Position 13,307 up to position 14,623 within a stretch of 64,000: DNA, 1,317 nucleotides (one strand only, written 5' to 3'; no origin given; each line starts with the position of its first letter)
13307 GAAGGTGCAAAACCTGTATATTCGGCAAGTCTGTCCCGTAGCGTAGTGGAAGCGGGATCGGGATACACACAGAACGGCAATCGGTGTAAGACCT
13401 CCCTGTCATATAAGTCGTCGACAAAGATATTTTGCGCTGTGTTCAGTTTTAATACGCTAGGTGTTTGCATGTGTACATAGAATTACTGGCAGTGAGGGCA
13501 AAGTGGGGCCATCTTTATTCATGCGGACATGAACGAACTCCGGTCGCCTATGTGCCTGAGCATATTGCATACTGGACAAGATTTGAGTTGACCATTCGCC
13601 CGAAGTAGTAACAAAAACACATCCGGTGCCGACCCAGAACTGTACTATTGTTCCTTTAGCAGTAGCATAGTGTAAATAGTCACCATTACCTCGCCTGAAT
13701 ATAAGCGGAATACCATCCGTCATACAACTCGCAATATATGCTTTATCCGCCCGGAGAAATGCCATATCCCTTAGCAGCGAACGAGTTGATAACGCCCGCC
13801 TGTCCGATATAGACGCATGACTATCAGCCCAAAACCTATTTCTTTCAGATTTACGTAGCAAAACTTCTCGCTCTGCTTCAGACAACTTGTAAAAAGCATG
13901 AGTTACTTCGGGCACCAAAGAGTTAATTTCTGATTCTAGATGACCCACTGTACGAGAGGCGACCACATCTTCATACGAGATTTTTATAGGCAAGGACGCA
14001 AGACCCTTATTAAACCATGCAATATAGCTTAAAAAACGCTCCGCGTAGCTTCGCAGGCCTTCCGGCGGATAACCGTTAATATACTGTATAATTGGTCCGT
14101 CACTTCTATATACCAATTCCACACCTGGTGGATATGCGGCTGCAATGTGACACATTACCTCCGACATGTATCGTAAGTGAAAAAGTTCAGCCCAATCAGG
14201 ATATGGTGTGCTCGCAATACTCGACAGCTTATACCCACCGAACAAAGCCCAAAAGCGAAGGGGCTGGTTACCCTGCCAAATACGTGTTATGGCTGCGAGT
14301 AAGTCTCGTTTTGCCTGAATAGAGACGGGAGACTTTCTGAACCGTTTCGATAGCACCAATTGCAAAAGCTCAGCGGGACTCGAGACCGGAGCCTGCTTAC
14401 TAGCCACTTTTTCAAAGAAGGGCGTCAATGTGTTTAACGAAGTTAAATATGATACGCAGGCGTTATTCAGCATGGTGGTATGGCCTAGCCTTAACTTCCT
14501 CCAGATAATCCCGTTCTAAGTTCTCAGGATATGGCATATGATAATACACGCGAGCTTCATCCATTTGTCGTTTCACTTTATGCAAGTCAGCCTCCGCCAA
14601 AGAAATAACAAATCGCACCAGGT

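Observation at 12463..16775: Fur-divergent four-gene cluster: CooC-like ATPase, aminotransferase, orphan 338-aa protein, aminotransferase, with a perfect palindrome over the first gene's start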

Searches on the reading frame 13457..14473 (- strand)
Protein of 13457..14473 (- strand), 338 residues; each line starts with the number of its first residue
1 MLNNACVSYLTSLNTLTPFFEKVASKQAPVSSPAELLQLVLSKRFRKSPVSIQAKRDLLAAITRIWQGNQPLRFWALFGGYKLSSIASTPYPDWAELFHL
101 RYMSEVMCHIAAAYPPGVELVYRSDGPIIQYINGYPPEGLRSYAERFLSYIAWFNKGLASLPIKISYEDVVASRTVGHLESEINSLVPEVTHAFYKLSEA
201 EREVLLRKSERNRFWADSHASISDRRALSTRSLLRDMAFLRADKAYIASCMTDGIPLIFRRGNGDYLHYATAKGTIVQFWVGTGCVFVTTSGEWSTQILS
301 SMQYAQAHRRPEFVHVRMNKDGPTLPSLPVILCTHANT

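Call 3: search_protein_families(library=pfam, proteins=[window:13457-14473:-], max_evalue=0.01)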
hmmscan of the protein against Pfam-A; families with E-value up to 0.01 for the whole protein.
window:13457-14473:- (338 aa): 1 family
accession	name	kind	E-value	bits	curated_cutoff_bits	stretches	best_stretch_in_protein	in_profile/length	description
PF05141.17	DIT1_PvcA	-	8e-05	22.7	26.4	1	90-224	31-153/273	Pyoverdine/dityrosine biosynthesis protein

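Call 4: search_protein_families(library=ncbifam, proteins=[window:13457-14473:-], max_evalue=0.01)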
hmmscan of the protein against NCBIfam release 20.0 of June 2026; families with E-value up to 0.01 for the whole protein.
window:13457-14473:- (338 aa): 1 family
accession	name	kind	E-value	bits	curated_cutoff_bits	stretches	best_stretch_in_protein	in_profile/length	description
NF006620.0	PRK09188.1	equivalog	0.0084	15.2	490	0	190-276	34-124/365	serine/threonine protein kinase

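Call 8: find_homologous_proteins(query=window:13457-14473:-, max_evalue=0.001)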
Query window:13457-14473:-: 1986 candidates shared short words with the query, none scored E <= 0.001.
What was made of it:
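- Tried and rejected: The word-indexed homologue search with the 338-aa protein found nothing (call 8).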

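Call 11: search_solved_structures(query=window:13457-14473:-, max_evalue=10, show_alignments=2)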
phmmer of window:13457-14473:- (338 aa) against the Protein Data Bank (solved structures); distinct sequences matched with E-value up to 10: 4.
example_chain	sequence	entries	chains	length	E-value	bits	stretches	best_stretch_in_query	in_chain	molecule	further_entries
5z8q_A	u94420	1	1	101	0.068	15.6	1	177-248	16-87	Heat shock protein SSA1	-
9f5x_2F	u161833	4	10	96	0.86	12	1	258-311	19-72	Cox5c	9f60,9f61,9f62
9dhm_A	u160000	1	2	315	0.98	11.8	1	85-143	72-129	L-tyrosine/L-tryptophan isonitrile synthase family protein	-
9dh4_A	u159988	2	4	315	1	11.8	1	85-143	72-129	L-tyrosine/L-tryptophan isonitrile synthase family protein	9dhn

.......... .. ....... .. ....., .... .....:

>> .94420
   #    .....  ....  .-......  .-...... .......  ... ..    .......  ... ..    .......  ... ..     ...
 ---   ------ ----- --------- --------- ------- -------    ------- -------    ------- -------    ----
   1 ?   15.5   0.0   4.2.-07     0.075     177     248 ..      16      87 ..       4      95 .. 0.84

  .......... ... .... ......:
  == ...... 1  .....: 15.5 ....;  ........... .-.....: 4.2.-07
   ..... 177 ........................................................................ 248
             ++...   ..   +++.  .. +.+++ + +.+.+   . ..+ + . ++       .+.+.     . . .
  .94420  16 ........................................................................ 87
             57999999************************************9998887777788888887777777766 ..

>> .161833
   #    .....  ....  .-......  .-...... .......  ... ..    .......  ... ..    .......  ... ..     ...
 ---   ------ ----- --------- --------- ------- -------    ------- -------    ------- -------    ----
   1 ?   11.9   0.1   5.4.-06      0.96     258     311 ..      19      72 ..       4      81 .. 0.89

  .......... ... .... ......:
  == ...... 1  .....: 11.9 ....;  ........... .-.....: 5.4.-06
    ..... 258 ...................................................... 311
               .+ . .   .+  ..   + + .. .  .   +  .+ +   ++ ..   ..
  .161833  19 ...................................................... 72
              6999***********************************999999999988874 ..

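Call 13: find_encoding_contigs(protein=window:13457-14473:-, flank=10000, max_places=6)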
Protein window:13457-14473:- (338 aa): 1 contig read that carries it; 1 place shown.
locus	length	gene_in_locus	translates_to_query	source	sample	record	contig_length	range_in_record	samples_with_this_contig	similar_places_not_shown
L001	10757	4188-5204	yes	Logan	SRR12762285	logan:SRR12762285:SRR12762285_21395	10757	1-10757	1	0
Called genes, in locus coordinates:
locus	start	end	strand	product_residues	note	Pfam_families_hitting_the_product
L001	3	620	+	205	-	?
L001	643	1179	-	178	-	PF01569:PAP2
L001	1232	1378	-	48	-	PF18919:DUF5670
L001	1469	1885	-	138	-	PF01475:FUR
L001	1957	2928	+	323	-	PF01656:CbiA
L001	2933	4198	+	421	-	PF00155:Aminotran_1_2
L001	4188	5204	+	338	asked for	-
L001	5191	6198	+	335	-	PF00155:Aminotran_1_2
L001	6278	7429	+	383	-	PF07907:YibE_F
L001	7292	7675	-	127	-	-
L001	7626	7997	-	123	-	-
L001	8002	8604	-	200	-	PF00702:Hydrolase, PF13419:HAD_2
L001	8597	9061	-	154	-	-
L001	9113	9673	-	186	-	-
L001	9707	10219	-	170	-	PF01583:APS_kinase (weak), PF08433:KTI12 (weak), PF13238:AAA_18 (weak), PF13671:AAA_33, PF13207:AAA_17 (weak)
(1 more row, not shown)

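Call 19: predict_structure(protein=window:13457-14473:-)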
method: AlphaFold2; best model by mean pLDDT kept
length: 338 residues; sequences in the alignment: 1
mean_pLDDT: 36.2   pTM: 0.24
mean pLDDT of the five models: 36.2, 33.1, 31.7, 31.6, 30.6
residues with pLDDT >= 90: 0; 70-90: 0; 50-70: 9; < 50: 329
segments of 3 or more residues with pLDDT < 50: 1-37, 47-49, 51-58, 60-338
pLDDT, mean of each block of 10 residues (from residue 1): 38 41 39 46 49 48 43 35 33 34 33 31 29 32 38 35 35 33 36 40 37 33 29 28 31 31 31 42 42 38 34 34 37 35
secondary structure, 60 per line:
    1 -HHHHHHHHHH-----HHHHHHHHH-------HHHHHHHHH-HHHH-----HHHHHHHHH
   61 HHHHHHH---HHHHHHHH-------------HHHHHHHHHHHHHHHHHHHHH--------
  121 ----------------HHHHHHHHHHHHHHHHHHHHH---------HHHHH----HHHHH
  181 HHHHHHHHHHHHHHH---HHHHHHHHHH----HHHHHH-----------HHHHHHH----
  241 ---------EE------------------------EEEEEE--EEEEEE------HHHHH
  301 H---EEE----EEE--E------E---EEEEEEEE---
elements in order: H2-11 H17-25 H33-41 H43-46 H52-67 H71-78 H92-112 H137-157 H167-171 H176-195 H199-208 H213-218 H230-236 E276-281 E284-289 H296-301 E305-307 E312-314 E328-335
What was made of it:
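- Tried and rejected: The single-sequence structure model was useless, pLDDT 36 (call 19).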

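Call 20: search_protein_representatives(protein=window:13457-14473:-)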
Query: 338 residues. Proteins with E-value up to 0.001 (for the whole library): 285; up to 1e-10: 160; up to 1e-30: 3. The best 150 are listed.
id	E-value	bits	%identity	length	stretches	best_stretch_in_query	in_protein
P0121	1.6e-98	346.4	99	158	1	183-338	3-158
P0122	3.5e-40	154.7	35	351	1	36-286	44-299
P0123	4.4e-38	147.8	36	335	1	34-301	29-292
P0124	7.2e-29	117.5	33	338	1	4-308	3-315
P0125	1.5e-28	116.4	28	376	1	12-314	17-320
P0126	2.1e-28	116.0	31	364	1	35-305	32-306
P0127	1.3e-27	113.3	29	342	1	30-301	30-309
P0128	5.9e-27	111.2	29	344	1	14-301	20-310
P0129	1.7e-26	109.7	30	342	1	39-309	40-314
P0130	1.8e-26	109.6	30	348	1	32-333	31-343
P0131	3.9e-26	108.5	27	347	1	34-307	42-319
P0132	7.0e-26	107.7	32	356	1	36-314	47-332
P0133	1.8e-25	106.3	32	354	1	15-306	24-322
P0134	5.7e-25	104.7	31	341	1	18-303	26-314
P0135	3.3e-23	98.9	30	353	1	36-305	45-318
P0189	6.9e-16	74.8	27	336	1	31-304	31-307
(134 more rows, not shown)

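Call 22: search_protein_families(library=pfam, alignment_id=A1, max_evalue=0.01)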
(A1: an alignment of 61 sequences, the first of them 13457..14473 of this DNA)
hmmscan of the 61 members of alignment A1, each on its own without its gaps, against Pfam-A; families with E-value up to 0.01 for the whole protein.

A. member 1, window:13457-14473:- (338 aa): 1 family
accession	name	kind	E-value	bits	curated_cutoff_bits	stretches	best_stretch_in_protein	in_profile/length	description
PF05141.17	DIT1_PvcA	-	8e-05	22.7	26.4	1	90-224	31-153/273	Pyoverdine/dityrosine biosynthesis protein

B. families by the number of members that match (of 61 scanned): 5 families
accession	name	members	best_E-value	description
PF05141.17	DIT1_PvcA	26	7.2e-09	Pyoverdine/dityrosine biosynthesis protein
PF23357.1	DUF7088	1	0.0038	Domain of unknown function (DUF7088)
PF23728.1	Tubby_C_like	1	0.005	Tubby C-terminal like domain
PF14159.11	CAAD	1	0.0063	CAAD domains of cyanobacterial aminoacyl-tRNA synthetase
PF01159.24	Ribosomal_L6e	1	0.0077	Ribosomal protein L6e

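Call 23: search_solved_structures(query=A1, max_evalue=1, show_alignments=2)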
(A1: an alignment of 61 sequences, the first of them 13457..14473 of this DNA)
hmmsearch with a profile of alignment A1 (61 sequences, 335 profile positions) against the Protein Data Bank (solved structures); distinct sequences matched with E-value up to 1: 8.
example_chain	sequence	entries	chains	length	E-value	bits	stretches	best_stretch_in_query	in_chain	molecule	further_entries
9dhm_A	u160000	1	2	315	9.5e-09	38.2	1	62-198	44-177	L-tyrosine/L-tryptophan isonitrile synthase family protein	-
9dh4_A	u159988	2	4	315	1.9e-08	37.3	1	62-170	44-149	L-tyrosine/L-tryptophan isonitrile synthase family protein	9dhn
3e59_A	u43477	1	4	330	6.6e-05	25.6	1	63-175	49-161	Pyoverdine biosynthesis protein PvcA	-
6tzc_B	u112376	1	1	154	0.052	16.1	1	130-181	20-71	Apoptosis regulator Bcl-2 homolog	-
5ua4_A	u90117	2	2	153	0.052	16.1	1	130-181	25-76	5-HL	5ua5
8oyy_A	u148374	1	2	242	0.19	14.2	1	138-240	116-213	De novo designed soluble GPCR-like protein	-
9eho_D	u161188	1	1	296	0.66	12.4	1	121-221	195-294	Large ribosomal subunit protein uL18 C-terminal eukaryotes domain-containing protein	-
5cog_A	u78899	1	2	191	0.76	12.2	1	171-212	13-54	IRC4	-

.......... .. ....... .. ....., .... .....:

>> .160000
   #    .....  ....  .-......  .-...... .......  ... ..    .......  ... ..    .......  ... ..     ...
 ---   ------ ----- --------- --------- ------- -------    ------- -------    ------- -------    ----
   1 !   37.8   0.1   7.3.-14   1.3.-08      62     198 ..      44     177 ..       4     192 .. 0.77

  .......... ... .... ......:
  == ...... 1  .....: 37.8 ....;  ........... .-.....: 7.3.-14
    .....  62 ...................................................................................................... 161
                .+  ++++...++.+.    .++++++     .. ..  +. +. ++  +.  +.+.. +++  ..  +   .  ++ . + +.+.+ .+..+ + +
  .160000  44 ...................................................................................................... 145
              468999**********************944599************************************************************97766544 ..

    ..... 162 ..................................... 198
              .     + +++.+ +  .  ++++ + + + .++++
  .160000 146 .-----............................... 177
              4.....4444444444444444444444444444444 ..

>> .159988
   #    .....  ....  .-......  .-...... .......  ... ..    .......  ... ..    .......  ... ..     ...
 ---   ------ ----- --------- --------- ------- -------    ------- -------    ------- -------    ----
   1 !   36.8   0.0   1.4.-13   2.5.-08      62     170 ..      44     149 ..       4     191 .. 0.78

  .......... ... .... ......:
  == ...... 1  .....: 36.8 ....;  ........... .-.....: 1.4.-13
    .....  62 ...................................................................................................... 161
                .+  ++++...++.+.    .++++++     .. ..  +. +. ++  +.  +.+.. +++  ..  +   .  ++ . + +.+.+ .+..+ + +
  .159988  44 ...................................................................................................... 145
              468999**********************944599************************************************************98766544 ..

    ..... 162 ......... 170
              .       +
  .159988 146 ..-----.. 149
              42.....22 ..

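Call 28: find_homologous_proteins(query=A1, max_evalue=0.00001)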
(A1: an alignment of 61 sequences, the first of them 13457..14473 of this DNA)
Query A1 (61 sequences) (338 aa, profile of the alignment): 34 proteins with E <= 0.00001 among 6726 candidates.
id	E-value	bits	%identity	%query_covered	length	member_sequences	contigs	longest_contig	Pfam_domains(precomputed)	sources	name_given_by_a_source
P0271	9.1e-110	385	29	86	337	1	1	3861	-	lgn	-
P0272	2.7e-109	384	25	78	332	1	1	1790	-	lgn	-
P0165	5.1e-107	376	27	84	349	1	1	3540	-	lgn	-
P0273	3.2e-106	374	31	80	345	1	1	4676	-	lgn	-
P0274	4.9e-105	370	25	79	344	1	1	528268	-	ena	-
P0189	2.8e-103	364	33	43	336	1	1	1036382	PF05141.18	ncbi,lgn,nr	ncbi:MAG: L-tyrosine/L-tryptophan isonitrile synthase family protein [Candidatus Dojkabacteria bacte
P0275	7.6e-103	362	25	79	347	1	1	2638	-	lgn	-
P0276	2.5e-102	361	27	80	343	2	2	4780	-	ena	-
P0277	8.0e-101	356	28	72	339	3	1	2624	-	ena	-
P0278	2.5e-100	354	27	94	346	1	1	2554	-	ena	-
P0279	1.4e-99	352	27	79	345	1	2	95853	-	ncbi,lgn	ncbi:MAG: hypothetical protein V1853_05330 [bacterium]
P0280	1.5e-99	352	28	81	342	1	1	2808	-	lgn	-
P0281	1.6e-99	351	28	80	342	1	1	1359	-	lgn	-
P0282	1.7e-99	351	28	72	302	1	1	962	PF05141.18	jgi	jgi:hypothetical protein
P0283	7.7e-99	349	29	72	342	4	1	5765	-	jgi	-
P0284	1.9e-98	348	25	75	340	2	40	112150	-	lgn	-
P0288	6.2e-98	346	31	72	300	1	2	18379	PF05141.18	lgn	-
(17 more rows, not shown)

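Call 29: find_encoding_contigs(protein=P0189, flank=7000, max_places=1)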
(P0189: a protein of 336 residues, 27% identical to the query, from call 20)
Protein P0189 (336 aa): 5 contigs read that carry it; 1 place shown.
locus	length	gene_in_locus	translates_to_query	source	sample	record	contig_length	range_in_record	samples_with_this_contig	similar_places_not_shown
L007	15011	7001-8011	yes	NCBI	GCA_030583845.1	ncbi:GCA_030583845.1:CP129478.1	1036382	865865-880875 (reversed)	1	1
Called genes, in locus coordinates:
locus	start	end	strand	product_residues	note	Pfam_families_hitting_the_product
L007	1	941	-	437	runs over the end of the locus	PF14450:FtsA, PF02491:SHS2_FTSA, PF11104:PilM_2 (weak), PF06723:MreB_Mbl, PF14450:FtsA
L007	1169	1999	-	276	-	PF08478:POTRA_1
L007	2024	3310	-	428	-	PF00817:IMS, PF11799:IMS_C, PF13438:DUF4113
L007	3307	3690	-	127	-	PF00717:Peptidase_S24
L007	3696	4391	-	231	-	PF01726:LexA_DNA_bind, PF00717:Peptidase_S24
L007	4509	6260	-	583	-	-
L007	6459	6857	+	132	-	-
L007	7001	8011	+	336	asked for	PF05141:DIT1_PvcA (weak)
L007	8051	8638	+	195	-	PF02525:Flavodoxin_2, PF03358:FMN_red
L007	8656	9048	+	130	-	PF08818:DUF1801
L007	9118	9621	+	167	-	PF01467:CTP_transf_like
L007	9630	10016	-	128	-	PF00903:Glyoxalase, PF22659:YycE-like_C (weak)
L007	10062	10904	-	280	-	PF02567:PhzC-PhzF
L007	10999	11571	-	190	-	PF12917:YfbR-like, PF13023:HD_3, PF01966:HD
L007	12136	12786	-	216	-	PF00702:Hydrolase, PF12710:HAD (weak), PF13419:HAD_2, PF13242:Hydrolase_like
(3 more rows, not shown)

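Call 30: find_encoding_contigs(protein=P0274, flank=7000, max_places=1)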
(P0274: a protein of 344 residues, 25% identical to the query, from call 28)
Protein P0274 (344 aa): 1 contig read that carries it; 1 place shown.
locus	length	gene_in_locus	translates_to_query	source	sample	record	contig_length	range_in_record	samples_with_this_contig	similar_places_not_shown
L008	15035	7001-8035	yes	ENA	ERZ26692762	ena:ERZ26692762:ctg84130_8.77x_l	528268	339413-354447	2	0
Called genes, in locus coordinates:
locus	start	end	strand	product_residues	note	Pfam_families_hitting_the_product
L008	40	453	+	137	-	-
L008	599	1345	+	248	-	PF05448:AXE1 (faint), PF01738:DLH (faint), PF02129:Peptidase_S15, PF12146:Hydrolase_4, PF00561:Abhydrolase_1, PF12697:Abhydrolase_6, PF00326:Peptidase_S9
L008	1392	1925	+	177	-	PF00293:NUDIX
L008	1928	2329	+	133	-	-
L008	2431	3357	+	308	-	PF00246:Peptidase_M14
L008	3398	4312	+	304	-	PF00246:Peptidase_M14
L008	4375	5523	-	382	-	PF10994:DUF2817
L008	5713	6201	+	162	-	-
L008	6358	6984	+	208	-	PF00702:Hydrolase, PF13419:HAD_2, PF13242:Hydrolase_like (weak)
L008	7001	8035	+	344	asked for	-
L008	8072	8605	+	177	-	-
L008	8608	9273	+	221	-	PF00106:adh_short, PF01370:Epimerase, PF13561:adh_short_C2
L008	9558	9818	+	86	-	PF02201:SWIB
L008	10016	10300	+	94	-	-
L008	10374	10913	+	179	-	-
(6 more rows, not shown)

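Call 31: find_encoding_contigs(protein=P0279, flank=7000, max_places=1)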
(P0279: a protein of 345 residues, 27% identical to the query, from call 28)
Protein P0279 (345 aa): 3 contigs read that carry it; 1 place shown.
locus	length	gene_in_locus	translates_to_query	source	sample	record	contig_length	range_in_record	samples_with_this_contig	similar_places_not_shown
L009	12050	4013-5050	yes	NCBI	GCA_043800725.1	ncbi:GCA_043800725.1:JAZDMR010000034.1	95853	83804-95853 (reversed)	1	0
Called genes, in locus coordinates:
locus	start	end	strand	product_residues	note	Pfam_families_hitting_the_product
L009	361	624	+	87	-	-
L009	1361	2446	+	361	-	PF01544:CorA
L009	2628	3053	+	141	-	PF00383:dCMP_cyt_deam_1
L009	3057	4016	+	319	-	PF00892:EamA, PF03151:TPT (weak), PF00892:EamA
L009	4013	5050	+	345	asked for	-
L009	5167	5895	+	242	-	PF02578:Cu-oxidase_4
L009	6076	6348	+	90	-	PF00216:Bac_DNA_binding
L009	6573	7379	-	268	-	-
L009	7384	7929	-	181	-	PF04307:YdjM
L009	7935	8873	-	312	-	PF00890:FAD_binding_2 (faint), PF07992:Pyr_redox_2, PF13738:Pyr_redox_3, PF00070:Pyr_redox (weak)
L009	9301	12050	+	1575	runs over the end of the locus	PF13620:CarboxypepD_reg (weak), PF14686:fn3_3 (faint), PF22904:NOMO1-like_2nd (faint), PF09430:EMC7_beta-sandw (faint), PF13715:CarbopepD_reg_2 (faint), PF17210:SdrD_B (faint), PF13620:CarboxypepD_reg, PF13517:FG-GAP_3, +3 more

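Call 32: find_encoding_contigs(protein=P0284, flank=7000, max_places=2)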
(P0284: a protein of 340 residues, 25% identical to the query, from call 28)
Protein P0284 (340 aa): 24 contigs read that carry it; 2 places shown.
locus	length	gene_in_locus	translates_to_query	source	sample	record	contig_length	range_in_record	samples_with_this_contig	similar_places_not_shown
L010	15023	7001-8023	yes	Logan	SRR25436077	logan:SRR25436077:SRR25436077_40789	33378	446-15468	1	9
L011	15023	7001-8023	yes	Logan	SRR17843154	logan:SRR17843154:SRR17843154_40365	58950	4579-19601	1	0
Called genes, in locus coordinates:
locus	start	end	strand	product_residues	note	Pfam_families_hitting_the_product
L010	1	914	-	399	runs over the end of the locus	PF12704:MacB_PCD, PF02687:FtsX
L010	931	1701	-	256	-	PF00005:ABC_tran, PF02463:SMC_N (faint), PF13304:AAA_21 (faint)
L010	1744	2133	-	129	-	PF02325:CCB3_YggT (weak)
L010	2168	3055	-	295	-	PF12705:PDDEXK_1, PF01930:Cas_Cas4 (faint)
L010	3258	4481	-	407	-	PF05496:RuvB_N, PF01078:Mg_chelatase (faint), PF13604:AAA_30 (weak), PF00004:AAA, PF07728:AAA_5 (weak), PF13173:AAA_14, PF16193:AAA_assoc_2, PF12002:MgsA_C, +2 more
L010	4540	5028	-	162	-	PF13473:Cupredoxin_1, PF00127:Copper-bind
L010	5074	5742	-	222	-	PF20582:UPF0758_N, PF04002:RadC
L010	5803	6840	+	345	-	PF02547:Queuosine_synth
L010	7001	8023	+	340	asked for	-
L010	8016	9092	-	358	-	PF01565:FAD_binding_4, PF02873:MurB_C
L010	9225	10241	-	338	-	PF00331:Glyco_hydro_10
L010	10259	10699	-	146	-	PF01161:PBP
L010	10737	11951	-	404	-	-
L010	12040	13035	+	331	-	PF02615:Ldh_2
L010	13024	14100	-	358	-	PF00406:ADK, PF13207:AAA_17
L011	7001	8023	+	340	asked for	-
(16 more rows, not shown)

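Call 34: predict_structure(alignment_id=A1)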
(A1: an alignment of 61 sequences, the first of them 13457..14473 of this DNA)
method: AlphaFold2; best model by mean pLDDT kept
length: 338 residues; sequences in the alignment: 61
mean_pLDDT: 92.6   pTM: 0.91
mean pLDDT of the five models: 92.6, 92.0, 91.8, 91.6, 91.5
residues with pLDDT >= 90: 263; 70-90: 65; 50-70: 9; < 50: 1
segments of 3 or more residues with pLDDT < 50: none
pLDDT, mean of each block of 10 residues (from residue 1): 78 90 96 98 96 96 97 97 95 96 98 98 95 96 96 96 96 82 97 98 97 90 95 97 93 95 93 89 91 91 84 83 84 66
secondary structure, 60 per line:
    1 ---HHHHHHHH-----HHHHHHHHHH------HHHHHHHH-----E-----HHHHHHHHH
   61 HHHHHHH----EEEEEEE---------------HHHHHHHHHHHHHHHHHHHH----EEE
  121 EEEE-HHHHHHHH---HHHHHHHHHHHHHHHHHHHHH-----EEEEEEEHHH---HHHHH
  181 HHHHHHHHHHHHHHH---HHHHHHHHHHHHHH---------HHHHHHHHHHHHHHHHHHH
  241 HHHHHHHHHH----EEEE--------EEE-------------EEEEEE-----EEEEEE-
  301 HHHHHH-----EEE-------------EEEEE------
elements in order: H4-11 H17-26 H33-40 H52-67 E72-78 H94-113 E118-124 H126-133 H137-157 E163-169 H176-195 H199-212 H222-250 E255-258 E267-269 E283-288 E294-299 H301-306 E312-314 E328-332

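Call 36: fold_search(model_id=the predicted structure, library=pdb)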
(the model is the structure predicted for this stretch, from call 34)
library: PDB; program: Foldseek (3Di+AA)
matches with E <= 10: 957; with E <= 0.001: 16
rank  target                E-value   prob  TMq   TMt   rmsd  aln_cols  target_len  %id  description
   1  9dhm_B                4.8e-12  1.00  0.60  0.65   7.4       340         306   14  Crystal structure of PIsnA complexed with an isonitrile product (released 2025-07-16)
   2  9dh4_B                5.4e-12  1.00  0.62  0.65   5.4       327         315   14  Crystal structure of PIsnA complexed with L-Tyrosine (released 2025-07-16)
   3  3e59_B                1.4e-11  1.00  0.64  0.70   5.0       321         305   16  Crystal structure of the PvcA (PA2254) protein from Pseudomonas aeruginosa (released 2008-10-14)
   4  9dhm_A                1.9e-11  1.00  0.62  0.67   7.8       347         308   14  Crystal structure of PIsnA complexed with an isonitrile product (released 2025-07-16)
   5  3e59_A                2.1e-11  1.00  0.61  0.65   5.5       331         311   16  Crystal structure of the PvcA (PA2254) protein from Pseudomonas aeruginosa (released 2008-10-14)
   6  3e59_C                5.7e-11  1.00  0.62  0.69   5.0       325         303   16  Crystal structure of the PvcA (PA2254) protein from Pseudomonas aeruginosa (released 2008-10-14)
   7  3e59_D                6.5e-11  1.00  0.62  0.66   5.3       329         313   17  Crystal structure of the PvcA (PA2254) protein from Pseudomonas aeruginosa (released 2008-10-14)
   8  9dh4_A                1.5e-09  1.00  0.59  0.64   8.0       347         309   15  Crystal structure of PIsnA complexed with L-Tyrosine (released 2025-07-16)
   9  1q11                  3.1e-04  1.00  0.34  0.35   5.8       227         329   14  Crystal structure of an active fragment of human tyrosyl-tRNA synthetase with tyrosinol (released 2004-01-06)
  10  3vgj_A                3.3e-04  0.99  0.29  0.28   9.9       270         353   11  Crystal of Plasmodium falciparum tyrosyl-tRNA synthetase (PfTyrRS)in complex with adenylate analog (released 2012-07-25)
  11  7fg6                  5.0e-04  1.00  0.31  0.29   7.6       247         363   13  Crystal structure of the Tyrosyl-tRNA synthetase (TyrRS) in Nanoarchaeum equitans (released 2021-09-08)
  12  9cll_A                5.6e-04  1.00  0.32  0.31   7.0       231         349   12  Plasmodium falciparum tyrosyl-tRNA synthetase in complex with ML471-Tyr (released 2024-11-27)
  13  3vgj_B                5.6e-04  1.00  0.34  0.32   7.4       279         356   10  Crystal of Plasmodium falciparum tyrosyl-tRNA synthetase (PfTyrRS)in complex with adenylate analog (released 2012-07-25)
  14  9cll_B                6.6e-04  0.99  0.30  0.29   7.6       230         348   13  Plasmodium falciparum tyrosyl-tRNA synthetase in complex with ML471-Tyr (released 2024-11-27)
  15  2cya                  7.9e-04  0.99  0.28  0.29   7.4       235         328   12  Crystal structure of tyrosyl-tRNA synthetase from Aeropyrum pernix (released 2005-11-22)
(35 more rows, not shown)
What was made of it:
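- On IsnA/PvcA/Dit1 isonitrile synthase (PF05141): Next-best hits (TyrRS) have E above 3e-4 (calls 34, 36).
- Closest known: IsnA / PvcA / Dit1 isonitrile synthases. Same: A profile-level sequence match (calls 23, 36).
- The homology and fold of the IsnA-like protein (calls 22, 23, 34, 36).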
